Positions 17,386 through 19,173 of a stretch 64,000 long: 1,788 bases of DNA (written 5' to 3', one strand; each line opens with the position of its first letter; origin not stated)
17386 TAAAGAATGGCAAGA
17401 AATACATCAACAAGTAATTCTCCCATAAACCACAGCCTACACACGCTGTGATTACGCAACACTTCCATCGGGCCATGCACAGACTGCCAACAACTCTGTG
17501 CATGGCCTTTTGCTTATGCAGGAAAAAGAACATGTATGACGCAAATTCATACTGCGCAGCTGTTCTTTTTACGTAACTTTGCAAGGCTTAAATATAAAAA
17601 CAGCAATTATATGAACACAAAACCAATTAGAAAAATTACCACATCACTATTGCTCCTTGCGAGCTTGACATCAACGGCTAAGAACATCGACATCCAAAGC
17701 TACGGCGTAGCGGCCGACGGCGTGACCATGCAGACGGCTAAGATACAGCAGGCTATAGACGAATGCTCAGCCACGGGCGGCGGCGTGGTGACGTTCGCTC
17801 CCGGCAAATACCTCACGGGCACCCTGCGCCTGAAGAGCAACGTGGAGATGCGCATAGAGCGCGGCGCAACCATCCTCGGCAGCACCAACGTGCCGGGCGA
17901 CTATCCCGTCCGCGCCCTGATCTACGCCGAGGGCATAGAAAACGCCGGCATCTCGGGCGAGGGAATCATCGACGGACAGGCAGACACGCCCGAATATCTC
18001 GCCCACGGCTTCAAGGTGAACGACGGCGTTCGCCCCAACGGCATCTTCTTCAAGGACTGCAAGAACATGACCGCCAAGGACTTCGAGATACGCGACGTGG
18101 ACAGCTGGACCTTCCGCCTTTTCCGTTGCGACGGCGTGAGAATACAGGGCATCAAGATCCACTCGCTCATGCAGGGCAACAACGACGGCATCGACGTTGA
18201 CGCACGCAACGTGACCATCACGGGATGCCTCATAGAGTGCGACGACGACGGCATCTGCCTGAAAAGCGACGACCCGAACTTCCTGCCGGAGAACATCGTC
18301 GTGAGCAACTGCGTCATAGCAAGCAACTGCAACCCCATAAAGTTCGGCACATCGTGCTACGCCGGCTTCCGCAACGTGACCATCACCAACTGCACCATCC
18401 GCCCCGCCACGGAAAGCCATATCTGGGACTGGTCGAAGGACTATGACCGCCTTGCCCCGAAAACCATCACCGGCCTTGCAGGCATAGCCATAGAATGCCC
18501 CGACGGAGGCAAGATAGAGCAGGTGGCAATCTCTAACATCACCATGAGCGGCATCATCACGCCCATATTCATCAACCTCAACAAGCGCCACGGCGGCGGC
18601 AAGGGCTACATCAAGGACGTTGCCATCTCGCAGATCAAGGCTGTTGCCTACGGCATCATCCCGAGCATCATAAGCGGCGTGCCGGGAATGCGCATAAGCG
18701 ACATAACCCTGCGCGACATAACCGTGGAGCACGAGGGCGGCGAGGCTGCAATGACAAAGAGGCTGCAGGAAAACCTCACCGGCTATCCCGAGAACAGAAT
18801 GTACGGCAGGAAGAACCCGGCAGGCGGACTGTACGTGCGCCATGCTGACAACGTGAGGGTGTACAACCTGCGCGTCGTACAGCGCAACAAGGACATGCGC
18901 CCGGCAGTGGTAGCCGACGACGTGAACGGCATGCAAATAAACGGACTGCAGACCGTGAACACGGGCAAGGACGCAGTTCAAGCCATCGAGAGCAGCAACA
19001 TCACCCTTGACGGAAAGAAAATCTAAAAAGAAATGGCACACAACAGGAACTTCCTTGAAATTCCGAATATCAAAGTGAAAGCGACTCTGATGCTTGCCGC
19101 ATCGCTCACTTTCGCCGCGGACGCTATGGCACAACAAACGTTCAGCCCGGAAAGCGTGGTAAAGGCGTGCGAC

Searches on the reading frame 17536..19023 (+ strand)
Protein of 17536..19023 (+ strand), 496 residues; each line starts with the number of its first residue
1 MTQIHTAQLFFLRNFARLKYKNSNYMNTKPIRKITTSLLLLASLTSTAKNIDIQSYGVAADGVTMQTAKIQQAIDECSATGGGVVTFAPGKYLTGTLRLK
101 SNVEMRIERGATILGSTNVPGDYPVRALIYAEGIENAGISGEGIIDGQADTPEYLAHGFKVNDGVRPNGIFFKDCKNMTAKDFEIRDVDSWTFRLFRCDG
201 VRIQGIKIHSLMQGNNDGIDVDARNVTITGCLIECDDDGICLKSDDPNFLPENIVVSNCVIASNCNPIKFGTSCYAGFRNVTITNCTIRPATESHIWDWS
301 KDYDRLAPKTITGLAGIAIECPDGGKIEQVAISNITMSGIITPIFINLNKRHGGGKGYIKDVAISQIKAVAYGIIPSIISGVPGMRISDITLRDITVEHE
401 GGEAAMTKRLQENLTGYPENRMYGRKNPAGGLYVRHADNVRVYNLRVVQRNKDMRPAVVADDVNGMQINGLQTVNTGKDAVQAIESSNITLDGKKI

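Call 7: search_protein_families(library=pfam, proteins=[window:17536-19023:+], max_evalue=0.00001)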
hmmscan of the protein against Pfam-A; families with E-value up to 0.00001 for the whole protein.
window:17536-19023:+ (496 aa): 3 families
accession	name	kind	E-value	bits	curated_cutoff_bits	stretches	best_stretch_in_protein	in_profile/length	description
PF00295.23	Glyco_hydro_28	-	1.4e-18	67.5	22.9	1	92-259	16-180/324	Glycosyl hydrolases family 28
PF12708.12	Pect-lyase_RHGA_epim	-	6e-10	39.7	27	1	52-287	3-209/213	Rhamnogalacturonase A/epimerase, pectate lyase-like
PF13229.12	Beta_helix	-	1.4e-09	38.2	25.9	1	168-290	1-112/158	Right handed beta helix region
